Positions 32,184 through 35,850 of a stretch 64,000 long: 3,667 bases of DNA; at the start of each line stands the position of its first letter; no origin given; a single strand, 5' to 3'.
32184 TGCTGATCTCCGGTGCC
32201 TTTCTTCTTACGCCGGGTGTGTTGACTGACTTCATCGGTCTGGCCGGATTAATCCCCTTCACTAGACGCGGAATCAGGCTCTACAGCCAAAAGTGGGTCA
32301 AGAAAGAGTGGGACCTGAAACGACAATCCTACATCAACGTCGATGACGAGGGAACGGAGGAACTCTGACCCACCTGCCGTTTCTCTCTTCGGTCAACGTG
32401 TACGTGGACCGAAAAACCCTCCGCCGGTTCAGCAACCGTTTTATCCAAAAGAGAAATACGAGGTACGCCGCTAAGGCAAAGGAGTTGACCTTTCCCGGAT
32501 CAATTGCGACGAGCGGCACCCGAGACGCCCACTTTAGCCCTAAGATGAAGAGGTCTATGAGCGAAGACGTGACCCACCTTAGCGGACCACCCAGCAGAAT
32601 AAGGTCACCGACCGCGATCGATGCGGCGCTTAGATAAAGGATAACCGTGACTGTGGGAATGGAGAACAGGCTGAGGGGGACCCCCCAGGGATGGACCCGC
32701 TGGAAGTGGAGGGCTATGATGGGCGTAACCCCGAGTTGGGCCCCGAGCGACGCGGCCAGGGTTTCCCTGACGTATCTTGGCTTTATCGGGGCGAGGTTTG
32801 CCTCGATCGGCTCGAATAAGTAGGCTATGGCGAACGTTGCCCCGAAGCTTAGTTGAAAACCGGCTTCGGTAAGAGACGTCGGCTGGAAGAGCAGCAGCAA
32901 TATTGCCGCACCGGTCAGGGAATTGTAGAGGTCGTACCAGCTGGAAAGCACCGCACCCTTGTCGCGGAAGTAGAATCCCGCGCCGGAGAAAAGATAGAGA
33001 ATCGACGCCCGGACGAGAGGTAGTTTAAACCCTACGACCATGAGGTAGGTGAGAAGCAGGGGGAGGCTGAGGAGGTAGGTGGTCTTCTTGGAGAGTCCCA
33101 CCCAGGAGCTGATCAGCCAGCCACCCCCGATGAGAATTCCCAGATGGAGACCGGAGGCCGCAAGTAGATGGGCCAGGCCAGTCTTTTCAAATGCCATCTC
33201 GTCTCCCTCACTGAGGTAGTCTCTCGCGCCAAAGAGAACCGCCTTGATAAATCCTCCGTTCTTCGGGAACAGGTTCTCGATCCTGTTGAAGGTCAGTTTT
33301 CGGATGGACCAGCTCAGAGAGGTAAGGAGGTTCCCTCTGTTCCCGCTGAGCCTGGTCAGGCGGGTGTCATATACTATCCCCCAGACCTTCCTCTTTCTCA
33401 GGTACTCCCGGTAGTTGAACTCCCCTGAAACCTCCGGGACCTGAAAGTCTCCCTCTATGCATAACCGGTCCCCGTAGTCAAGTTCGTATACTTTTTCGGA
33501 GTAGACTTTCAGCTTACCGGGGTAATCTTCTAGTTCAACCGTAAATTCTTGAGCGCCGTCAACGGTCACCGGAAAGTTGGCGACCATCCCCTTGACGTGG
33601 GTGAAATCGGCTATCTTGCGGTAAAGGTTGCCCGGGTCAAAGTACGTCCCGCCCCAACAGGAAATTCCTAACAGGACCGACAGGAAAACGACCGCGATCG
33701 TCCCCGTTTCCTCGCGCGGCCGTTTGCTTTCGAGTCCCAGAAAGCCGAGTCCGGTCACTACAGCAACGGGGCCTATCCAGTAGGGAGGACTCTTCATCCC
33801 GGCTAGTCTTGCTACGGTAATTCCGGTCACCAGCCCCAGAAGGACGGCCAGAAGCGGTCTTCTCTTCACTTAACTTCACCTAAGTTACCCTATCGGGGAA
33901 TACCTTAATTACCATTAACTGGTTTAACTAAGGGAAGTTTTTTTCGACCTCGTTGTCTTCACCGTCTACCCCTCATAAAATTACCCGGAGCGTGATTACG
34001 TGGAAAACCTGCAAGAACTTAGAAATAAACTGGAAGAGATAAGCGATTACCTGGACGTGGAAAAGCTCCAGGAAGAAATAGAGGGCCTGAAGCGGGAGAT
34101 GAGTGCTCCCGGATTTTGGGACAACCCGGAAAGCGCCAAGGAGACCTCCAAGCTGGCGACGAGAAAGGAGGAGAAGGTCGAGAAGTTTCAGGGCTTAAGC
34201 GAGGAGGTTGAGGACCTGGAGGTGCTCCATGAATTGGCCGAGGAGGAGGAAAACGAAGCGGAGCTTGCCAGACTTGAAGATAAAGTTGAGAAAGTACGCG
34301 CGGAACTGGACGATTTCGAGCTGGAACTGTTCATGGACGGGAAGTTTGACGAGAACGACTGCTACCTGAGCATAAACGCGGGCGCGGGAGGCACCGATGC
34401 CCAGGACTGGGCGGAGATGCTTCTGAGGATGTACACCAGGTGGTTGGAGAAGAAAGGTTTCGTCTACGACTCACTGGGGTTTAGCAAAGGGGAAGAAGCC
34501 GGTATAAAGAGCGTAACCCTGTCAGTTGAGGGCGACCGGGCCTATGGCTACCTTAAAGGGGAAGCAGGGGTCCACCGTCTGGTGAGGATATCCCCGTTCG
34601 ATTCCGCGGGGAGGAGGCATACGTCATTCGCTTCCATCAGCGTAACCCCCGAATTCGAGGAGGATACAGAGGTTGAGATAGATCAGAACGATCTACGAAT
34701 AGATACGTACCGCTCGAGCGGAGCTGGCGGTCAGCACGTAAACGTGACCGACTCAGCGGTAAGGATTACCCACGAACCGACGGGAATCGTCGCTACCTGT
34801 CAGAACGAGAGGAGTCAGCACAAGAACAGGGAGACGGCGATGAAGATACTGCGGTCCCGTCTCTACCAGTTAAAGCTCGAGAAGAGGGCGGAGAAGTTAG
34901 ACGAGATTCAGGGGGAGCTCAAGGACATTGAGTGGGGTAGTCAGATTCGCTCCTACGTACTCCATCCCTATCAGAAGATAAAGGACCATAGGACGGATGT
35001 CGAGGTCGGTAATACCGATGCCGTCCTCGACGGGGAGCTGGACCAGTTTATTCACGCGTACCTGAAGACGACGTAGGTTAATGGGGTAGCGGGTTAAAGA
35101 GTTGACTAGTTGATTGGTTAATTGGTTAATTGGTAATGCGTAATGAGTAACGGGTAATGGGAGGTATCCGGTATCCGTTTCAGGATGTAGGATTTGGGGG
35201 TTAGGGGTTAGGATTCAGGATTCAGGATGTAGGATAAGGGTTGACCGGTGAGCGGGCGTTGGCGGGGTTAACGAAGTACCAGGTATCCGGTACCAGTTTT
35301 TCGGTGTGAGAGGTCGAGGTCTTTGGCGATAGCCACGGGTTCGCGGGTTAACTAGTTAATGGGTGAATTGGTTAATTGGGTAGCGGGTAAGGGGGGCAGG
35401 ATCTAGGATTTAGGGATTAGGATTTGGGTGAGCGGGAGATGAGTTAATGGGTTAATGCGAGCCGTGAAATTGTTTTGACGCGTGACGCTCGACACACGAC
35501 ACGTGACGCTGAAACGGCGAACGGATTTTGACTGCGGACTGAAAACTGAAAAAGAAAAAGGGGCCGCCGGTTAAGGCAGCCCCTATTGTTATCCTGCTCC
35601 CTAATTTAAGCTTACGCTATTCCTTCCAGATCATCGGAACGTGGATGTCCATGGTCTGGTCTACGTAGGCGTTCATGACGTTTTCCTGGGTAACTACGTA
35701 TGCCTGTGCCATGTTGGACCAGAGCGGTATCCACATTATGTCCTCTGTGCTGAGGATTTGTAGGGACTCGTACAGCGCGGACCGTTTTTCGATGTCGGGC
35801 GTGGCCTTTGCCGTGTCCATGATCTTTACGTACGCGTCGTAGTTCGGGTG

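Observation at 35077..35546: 470-nt C-depleted heptamer-repeat tract with ten NGGAT motifs downstream of prfB: candidate GGA-motif sponge RNA or novel simple-sequence element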

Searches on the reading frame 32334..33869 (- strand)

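Call 8: search_protein_families(library=ncbifam, proteins=[window:32334-33869:-])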
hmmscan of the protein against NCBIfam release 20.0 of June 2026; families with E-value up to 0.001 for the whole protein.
window:32334-33869:- (511 aa): 4 families
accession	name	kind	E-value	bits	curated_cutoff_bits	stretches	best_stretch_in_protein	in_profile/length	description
TIGR00360.1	ComEC_N-term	subfamily_domain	2.2e-25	89.9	36.5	1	232-411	1-168/171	ComEC/Rec2-related protein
TIGR00361.1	ComEC_Rec2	equivalog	2.3e-23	82.2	190.05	1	147-480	79-405/663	DNA internalization-related competence protein ComEC/Rec2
NF045979.1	ComEC_MAG0480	equivalog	7.4e-12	44.8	150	1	207-411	198-390/461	MAG0480 family ComEC-like protein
NF008580.0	PRK11539.1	equivalog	2.3e-09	36.2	969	1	207-433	202-427/758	ComEC family protein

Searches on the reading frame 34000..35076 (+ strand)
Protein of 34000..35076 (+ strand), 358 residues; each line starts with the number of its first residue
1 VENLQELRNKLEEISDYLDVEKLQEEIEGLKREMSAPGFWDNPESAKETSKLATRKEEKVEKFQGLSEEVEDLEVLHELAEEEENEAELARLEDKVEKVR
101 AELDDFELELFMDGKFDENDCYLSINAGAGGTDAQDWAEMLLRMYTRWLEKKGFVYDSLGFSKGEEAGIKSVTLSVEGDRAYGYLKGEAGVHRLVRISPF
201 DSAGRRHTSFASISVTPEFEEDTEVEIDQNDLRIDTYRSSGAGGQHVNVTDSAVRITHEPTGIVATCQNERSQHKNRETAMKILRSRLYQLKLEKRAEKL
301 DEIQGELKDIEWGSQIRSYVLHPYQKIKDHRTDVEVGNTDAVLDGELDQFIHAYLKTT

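Call 8: search_protein_families(library=ncbifam, proteins=[window:34000-35076:+])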
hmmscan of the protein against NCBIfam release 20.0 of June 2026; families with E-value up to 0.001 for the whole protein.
window:34000-35076:+ (358 aa): 5 families
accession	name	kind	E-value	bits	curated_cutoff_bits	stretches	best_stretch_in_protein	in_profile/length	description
TIGR00020.2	prfB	exception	8.2e-159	528.3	370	1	5-356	2-353/353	peptide chain release factor 2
NF001859.2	PRK00591.1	equivalog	4e-85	286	400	1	21-355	2-339/347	peptide chain release factor 1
TIGR00019.1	prfA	equivalog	6.3e-83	278.7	423.25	1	19-354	9-346/361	peptide chain release factor 1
TIGR03072.1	release_prfH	equivalog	1.8e-32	112.5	166.65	1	122-317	2-193/200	peptide chain release factor H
NF006718.0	PRK09256.1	equivalog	2.3e-11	43.6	100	1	223-258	8-43/140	alternative ribosome rescue aminoacyl-tRNA hydrolase ArfB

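Call 13: find_related_loci(query=window:34000-35076:+, collection=genome_contigs, flank=10000)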
Query window:34000-35076:+ (358 aa) in genome_contigs; peptide patterns used: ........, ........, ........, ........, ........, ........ (x = any residue, [..] = any of these).
600 stretches matched a pattern (row limit reached: there are more); 597 encode a relative of the query (tblastn E <= 1e-3); the best 80 are kept; 80 distinct loci.
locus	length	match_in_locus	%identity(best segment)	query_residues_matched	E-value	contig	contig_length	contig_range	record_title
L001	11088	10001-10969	77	34-356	1e-171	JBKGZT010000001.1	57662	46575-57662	MAG: Candidatus Acetothermia bacterium isolate C5M10_29 NODE_78_length_57662_cov_30.967990, whole genome shotgun sequenc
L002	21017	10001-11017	57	18-356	2e-132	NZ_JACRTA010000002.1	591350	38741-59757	Lentihominibacter hominis strain NSJ-24 N24_ctg0002, whole genome shotgun sequence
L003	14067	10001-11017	57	18-356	7e-130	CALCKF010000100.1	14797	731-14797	MAG TPA_asm: uncultured Eubacterium sp. isolate ERR1600725_bin.120_CONCOCT_v1.1_MAG genome assembly, contig: ERZ1309811.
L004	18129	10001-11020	54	17-356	4e-126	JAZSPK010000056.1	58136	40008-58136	MAG: Acetatifactor sp. isolate T1900044546_TS20190012.MAGScoT_cleanbin_000017 SGB_143_k141_2017058, whole genome shotgun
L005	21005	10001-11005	58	18-352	1e-124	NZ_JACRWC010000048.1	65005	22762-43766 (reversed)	Lentihominibacter faecis strain BX16 BX-16_ctg00003, whole genome shotgun sequence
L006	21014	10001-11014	54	18-355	3e-124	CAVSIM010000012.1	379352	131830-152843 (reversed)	MAG: uncultured delta proteobacterium isolate MFD01721.bin.3.168 genome assembly, contig: contig_30626, whole genome sho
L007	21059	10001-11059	56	4-356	1e-124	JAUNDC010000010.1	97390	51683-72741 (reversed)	MAG: Bacillota bacterium isolate S22M_St_64 NODE_100_length_97390_cov_22.804993, whole genome shotgun sequence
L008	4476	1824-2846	52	17-357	7e-126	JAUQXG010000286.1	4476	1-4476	MAG: Lutispora sp. isolate BIN23 contig_165821, whole genome shotgun sequence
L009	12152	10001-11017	54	18-356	8e-124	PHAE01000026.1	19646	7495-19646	MAG: Firmicutes bacterium HGW-Firmicutes-11 bjp_ig2103_scaffold_1285, whole genome shotgun sequence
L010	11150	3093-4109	54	18-356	1e-123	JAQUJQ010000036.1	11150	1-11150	MAG: Eubacteriales bacterium isolate STCSWMC_88 NODE_17336_length_11150_cov_6.216094_ST_CSWMC, whole genome shotgun sequ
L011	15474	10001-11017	54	17-355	9e-124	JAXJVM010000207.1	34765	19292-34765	MAG: Clostridia bacterium isolate DOME_MAG_569 569_C0109_k141_422976, whole genome shotgun sequence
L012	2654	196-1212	54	17-355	3e-129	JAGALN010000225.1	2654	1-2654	MAG: Clostridia bacterium isolate RGIG8552 Water_deer_Cecum-3__c665820, whole genome shotgun sequence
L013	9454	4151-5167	54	17-355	4e-123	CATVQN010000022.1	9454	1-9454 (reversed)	MAG TPA_asm: uncultured Eubacteriales bacterium isolate ERR8263824_bin.4_MetaWRAP_v1.3_MAG genome assembly, contig: ERZ1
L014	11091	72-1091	53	17-356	6e-123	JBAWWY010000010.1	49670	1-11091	MAG: Eubacteriales bacterium isolate ELA049 MAG049_10, whole genome shotgun sequence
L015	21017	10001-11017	53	18-356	5e-123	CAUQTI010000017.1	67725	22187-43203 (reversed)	MAG TPA_asm: uncultured Anaerovorax sp. isolate ERR9968825_bin.21_MetaWRAP_v1.3_MAG genome assembly, contig: ERZ21615665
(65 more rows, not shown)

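Call 18: find_homologous_proteins(query=window:34000-35076:+, max_evalue=1e-100)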
Query window:34000-35076:+ (358 aa): 6942 proteins with E <= 1e-100 among 8000 candidates; the best 120 are listed.
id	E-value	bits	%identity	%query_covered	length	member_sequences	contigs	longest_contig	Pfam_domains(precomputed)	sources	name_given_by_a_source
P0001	2.0e-231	785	100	100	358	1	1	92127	PF03462.24,PF00472.27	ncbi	-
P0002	8.7e-201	684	87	100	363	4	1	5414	PF03462.24,PF00472.27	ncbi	ncbi:MAG: peptide chain release factor 2 [Candidatus Bipolaricaulota bacterium]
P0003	1.2e-186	638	83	95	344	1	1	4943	PF03462.24,PF00472.27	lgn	-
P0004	9.0e-178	609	75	99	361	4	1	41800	PF03462.24,PF00472.27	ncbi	ncbi:MAG: peptide chain release factor 2 [Candidatus Bipolaricaulota bacterium]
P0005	1.3e-172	592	76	95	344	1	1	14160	PF03462.24,PF00472.27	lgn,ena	-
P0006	1.3e-172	592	76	95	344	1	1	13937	PF03462.24,PF00472.27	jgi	-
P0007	1.9e-172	591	76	95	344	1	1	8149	PF03462.24,PF00472.27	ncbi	-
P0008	7.7e-171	586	77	90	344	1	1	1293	PF03462.24,PF00472.27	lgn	-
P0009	4.3e-170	584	76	90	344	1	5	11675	PF03462.24,PF00472.27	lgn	-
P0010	4.5e-170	583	75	95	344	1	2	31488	PF03462.24,PF00472.27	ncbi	-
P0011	4.8e-170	583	76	95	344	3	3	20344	PF03462.24,PF00472.27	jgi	-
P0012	2.2e-169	581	76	94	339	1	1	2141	PF03462.24,PF00472.27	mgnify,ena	mgnify:CR=1 FL=1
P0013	3.1e-169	581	76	90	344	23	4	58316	PF03462.24,PF00472.27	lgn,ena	-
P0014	6.0e-169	580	74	95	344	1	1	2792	PF03462.24,PF00472.27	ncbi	-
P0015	2.3e-168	578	76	90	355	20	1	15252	PF03462.24,PF00472.27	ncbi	ncbi:MAG: peptide chain release factor 2 [Candidatus Bipolaricaulia bacterium]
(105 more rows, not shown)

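Call 19: find_encoding_contigs(protein=P0001, flank=10000, max_places=5)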
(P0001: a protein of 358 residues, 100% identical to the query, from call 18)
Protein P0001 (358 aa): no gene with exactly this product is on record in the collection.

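Call 20: find_encoding_contigs(protein=P0002, flank=10000, max_places=5)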
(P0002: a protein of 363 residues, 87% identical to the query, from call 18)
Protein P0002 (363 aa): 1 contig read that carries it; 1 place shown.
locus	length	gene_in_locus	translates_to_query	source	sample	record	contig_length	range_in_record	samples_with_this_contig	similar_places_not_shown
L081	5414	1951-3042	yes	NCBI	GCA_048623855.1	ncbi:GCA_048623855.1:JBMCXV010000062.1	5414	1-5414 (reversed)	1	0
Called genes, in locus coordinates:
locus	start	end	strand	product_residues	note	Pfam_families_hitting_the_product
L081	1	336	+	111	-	PF04186:FxsA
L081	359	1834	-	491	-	PF13567:DUF4131, PF03772:Competence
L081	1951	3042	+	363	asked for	PF03462:PCRF, PF00472:RF-1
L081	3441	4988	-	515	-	PF00496:SBP_bac_5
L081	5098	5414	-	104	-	PF00528:BPD_transp_1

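Call 21: find_encoding_contigs(protein=P0003, flank=10000, max_places=5)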
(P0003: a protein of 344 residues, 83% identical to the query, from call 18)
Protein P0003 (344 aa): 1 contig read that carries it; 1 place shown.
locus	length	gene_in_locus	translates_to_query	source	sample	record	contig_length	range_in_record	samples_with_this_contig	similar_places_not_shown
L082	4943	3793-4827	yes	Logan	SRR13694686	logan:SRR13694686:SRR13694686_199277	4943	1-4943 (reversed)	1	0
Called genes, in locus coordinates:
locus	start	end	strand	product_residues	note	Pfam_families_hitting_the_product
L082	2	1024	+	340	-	?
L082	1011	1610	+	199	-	PF01725:Ham1p_like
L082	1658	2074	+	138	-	PF04186:FxsA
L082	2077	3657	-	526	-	PF13567:DUF4131, PF03772:Competence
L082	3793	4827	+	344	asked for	PF03462:PCRF, PF00472:RF-1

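Call 25: list_cluster_members(proteins=[P0001, P0002])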
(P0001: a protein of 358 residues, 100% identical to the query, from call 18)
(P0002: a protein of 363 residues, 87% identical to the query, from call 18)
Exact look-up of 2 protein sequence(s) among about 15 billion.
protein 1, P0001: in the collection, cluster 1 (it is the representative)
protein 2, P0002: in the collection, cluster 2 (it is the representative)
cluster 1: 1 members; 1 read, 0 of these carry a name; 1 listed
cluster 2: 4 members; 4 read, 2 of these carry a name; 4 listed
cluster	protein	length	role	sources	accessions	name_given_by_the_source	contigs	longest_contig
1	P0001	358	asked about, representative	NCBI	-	-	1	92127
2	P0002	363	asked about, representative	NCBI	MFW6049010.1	MAG: peptide chain release factor 2 [Candidatus Bipolaricaulota bacterium]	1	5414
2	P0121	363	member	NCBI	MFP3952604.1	MAG: peptide chain release factor 2 [Candidatus Acetothermia bacterium]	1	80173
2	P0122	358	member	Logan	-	-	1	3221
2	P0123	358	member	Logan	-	-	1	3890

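Call 26: find_encoding_contigs(protein=P0121, flank=10000, max_places=3)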
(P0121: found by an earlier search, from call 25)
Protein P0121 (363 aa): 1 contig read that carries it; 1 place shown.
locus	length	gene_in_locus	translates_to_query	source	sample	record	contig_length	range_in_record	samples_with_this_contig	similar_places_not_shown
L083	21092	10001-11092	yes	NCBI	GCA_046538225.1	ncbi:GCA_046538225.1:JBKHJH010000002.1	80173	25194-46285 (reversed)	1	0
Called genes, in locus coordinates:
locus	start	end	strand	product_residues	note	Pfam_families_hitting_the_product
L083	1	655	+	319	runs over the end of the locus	PF01193:RNA_pol_L, PF01000:RNA_pol_A_bac, PF14520:HHH_5 (faint), PF03118:RNA_pol_A_CTD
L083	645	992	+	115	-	PF01196:Ribosomal_L17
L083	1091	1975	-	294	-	PF02687:FtsX (weak)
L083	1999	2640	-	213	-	PF00005:ABC_tran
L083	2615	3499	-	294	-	PF17827:PrmC_N, PF03602:Cons_hypoth95, PF05175:MTS, PF06325:PrmA, PF10294:Methyltransf_16, PF13649:Methyltransf_25, PF13847:Methyltransf_31, PF08242:Methyltransf_12, +8 more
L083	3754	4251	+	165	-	PF26549:Tricorn_N (weak), PF26550:Tricorn_2nd, PF00930:DPPIV_N (weak), PF07676:PD40 (weak), PF26549:Tricorn_N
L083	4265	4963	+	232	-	PF01128:IspD, PF12804:NTP_transf_3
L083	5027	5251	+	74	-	PF03840:SecG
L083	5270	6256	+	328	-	PF00005:ABC_tran, PF13304:AAA_21 (weak), PF08352:oligo_HPY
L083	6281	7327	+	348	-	PF00005:ABC_tran, PF08352:oligo_HPY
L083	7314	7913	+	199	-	PF01725:Ham1p_like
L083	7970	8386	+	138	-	PF04186:FxsA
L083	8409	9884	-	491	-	PF13567:DUF4131, PF03772:Competence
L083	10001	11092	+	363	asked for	PF03462:PCRF, PF00472:RF-1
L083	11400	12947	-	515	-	PF00496:SBP_bac_5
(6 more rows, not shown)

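Call 27: find_encoding_contigs(protein=P0123, flank=10000, max_places=3)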
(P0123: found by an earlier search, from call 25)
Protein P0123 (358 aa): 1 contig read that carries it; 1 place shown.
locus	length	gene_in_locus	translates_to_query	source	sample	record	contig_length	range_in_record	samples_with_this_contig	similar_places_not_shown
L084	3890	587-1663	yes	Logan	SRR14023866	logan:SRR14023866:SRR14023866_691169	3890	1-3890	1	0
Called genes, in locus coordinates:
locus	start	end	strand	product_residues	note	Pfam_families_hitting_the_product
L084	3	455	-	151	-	?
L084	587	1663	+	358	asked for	PF03462:PCRF, PF00472:RF-1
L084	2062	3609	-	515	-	PF00496:SBP_bac_5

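Call 49: find_encoding_contigs(protein=P0004, flank=10000, max_places=2)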
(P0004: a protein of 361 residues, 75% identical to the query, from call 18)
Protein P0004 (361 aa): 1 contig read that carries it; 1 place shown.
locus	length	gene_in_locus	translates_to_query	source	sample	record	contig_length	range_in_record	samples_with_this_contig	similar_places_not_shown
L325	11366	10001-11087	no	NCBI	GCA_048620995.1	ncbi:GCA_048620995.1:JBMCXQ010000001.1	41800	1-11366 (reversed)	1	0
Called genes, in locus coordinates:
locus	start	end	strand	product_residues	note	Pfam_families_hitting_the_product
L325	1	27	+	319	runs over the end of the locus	PF01193:RNA_pol_L, PF01000:RNA_pol_A_bac, PF14520:HHH_5 (faint), PF03118:RNA_pol_A_CTD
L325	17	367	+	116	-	PF01196:Ribosomal_L17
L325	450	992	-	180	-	PF01966:HD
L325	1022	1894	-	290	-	-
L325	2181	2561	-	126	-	PF00005:ABC_tran (weak)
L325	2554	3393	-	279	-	PF17827:PrmC_N, PF01135:PCMT (weak), PF02475:TRM5-TYW2_MTfase (weak), PF05175:MTS, PF06325:PrmA, PF13847:Methyltransf_31, PF08242:Methyltransf_12, PF13649:Methyltransf_25, +5 more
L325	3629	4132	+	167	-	-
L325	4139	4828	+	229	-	PF01128:IspD, PF12804:NTP_transf_3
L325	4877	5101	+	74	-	PF03840:SecG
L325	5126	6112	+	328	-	PF00005:ABC_tran, PF13304:AAA_21 (weak), PF08352:oligo_HPY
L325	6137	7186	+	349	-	PF00005:ABC_tran, PF08352:oligo_HPY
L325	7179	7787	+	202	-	PF01725:Ham1p_like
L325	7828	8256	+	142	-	PF04186:FxsA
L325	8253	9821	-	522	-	PF13567:DUF4131, PF03772:Competence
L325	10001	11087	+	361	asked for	PF03462:PCRF, PF00472:RF-1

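Call 50: find_encoding_contigs(protein=P0013, flank=10000, max_places=3)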
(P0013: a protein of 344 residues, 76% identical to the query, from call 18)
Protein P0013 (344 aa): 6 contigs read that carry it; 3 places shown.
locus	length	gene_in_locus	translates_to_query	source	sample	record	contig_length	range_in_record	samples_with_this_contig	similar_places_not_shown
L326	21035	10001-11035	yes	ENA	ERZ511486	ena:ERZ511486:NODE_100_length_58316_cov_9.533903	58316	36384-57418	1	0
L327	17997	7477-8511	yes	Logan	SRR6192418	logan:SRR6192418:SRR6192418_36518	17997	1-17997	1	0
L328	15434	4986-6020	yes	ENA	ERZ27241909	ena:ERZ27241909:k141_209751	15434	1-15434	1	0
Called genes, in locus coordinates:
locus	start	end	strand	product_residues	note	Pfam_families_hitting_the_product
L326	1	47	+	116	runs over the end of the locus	PF01196:Ribosomal_L17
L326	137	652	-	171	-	PF01966:HD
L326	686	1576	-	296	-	-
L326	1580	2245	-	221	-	PF00005:ABC_tran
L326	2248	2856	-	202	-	PF03602:Cons_hypoth95, PF01170:UPF0020, PF05175:MTS, PF06325:PrmA, PF10294:Methyltransf_16, PF13847:Methyltransf_31, PF08242:Methyltransf_12, PF13649:Methyltransf_25, +8 more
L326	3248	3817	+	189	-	-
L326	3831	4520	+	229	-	PF01128:IspD, PF12804:NTP_transf_3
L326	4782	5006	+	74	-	PF03840:SecG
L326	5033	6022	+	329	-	PF00005:ABC_tran, PF13304:AAA_21 (weak), PF08352:oligo_HPY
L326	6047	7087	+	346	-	PF00005:ABC_tran, PF08352:oligo_HPY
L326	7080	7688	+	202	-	PF01725:Ham1p_like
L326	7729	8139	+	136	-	PF04186:FxsA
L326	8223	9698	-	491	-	PF13567:DUF4131, PF03772:Competence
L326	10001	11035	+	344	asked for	PF03462:PCRF, PF00472:RF-1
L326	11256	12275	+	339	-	PF19300:BPD_transp_1_N, PF00528:BPD_transp_1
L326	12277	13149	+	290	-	PF12911:OppC_N, PF00528:BPD_transp_1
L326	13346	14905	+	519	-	PF00496:SBP_bac_5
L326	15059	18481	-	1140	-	PF08448:PAS_4, PF01590:GAF, PF13185:GAF_2, PF00989:PAS, PF08448:PAS_4, PF13426:PAS_9, PF00512:HisKA, PF02518:HATPase_c, +2 more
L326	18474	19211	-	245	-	PF00072:Response_reg, PF00486:Trans_reg_C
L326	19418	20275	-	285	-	-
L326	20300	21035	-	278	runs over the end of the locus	-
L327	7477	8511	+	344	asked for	PF03462:PCRF, PF00472:RF-1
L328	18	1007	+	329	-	PF00005:ABC_tran, PF13304:AAA_21 (weak), PF08352:oligo_HPY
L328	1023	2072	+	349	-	PF00005:ABC_tran, PF08352:oligo_HPY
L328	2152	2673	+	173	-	PF01725:Ham1p_like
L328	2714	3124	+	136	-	PF04186:FxsA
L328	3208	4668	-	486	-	PF13567:DUF4131, PF03772:Competence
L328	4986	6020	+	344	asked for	PF03462:PCRF, PF00472:RF-1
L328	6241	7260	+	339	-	PF19300:BPD_transp_1_N, PF00528:BPD_transp_1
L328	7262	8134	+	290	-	PF12911:OppC_N, PF00528:BPD_transp_1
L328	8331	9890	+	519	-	PF00496:SBP_bac_5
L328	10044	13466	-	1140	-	PF08448:PAS_4, PF01590:GAF, PF13185:GAF_2, PF00989:PAS, PF08448:PAS_4, PF13426:PAS_9, PF00512:HisKA, PF02518:HATPase_c, +3 more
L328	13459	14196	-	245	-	PF00072:Response_reg, PF00486:Trans_reg_C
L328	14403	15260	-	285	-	-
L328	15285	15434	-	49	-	?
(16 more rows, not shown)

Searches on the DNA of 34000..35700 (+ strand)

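Call 11: search_rna_families(source=window, start=34900, end=35700, threshold=evalue, max_evalue=10)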
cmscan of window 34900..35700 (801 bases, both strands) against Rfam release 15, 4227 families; matches with E-value up to 10: 3.
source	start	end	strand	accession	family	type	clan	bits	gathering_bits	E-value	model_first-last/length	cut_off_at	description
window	35548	35584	-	RF00489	ctRNA_p42d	Gene; antisense;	-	17.6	50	0.82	1-46/46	no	ctRNA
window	35539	35595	-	RF01808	MicX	Gene; sRNA;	-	14.6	75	1.5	1-194/194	no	MicX Vibrio cholerae sRNA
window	35549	35584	+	RF00018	CsrB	Gene; sRNA;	CL00106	8.1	71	9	311-346/356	no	CsrB/RsmB RNA family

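Call 44: search_rna_families(source=L084, start=1600, end=2100, threshold=evalue, max_evalue=5)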
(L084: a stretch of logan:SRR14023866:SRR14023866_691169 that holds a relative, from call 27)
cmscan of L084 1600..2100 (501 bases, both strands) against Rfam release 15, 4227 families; matches with E-value up to 5: 4.
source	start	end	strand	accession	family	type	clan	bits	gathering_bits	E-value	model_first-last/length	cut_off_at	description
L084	1996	2050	-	RF01388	isrD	Gene; sRNA;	-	18.9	37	0.3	1-51/51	no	isrD Hfq binding RNA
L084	1988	2032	-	RF00489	ctRNA_p42d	Gene; antisense;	-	17.7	50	0.48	1-46/46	no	ctRNA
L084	1935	2027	+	RF02972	engA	Cis-reg;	-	17.4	46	0.5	1-101/101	no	engA RNA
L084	1985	2054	-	RF00519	suhB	Gene; sRNA;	CL00108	14.2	41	2.8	1-77/77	no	Makes More Granules Regulator RNA (mmgR)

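Call 84: search_dna_similar(query=window:35077-35560:+, collection=plasmids, mode=distant, max_rows=8, max_evalue=0.001)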
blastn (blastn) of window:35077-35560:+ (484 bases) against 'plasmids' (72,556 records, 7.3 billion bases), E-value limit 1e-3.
No match.

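Call 85: search_dna_similar(query=window:35077-35560:+, collection=phages, mode=distant, max_rows=8, max_evalue=0.001)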
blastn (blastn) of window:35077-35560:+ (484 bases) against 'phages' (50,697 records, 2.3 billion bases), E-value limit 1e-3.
No match.
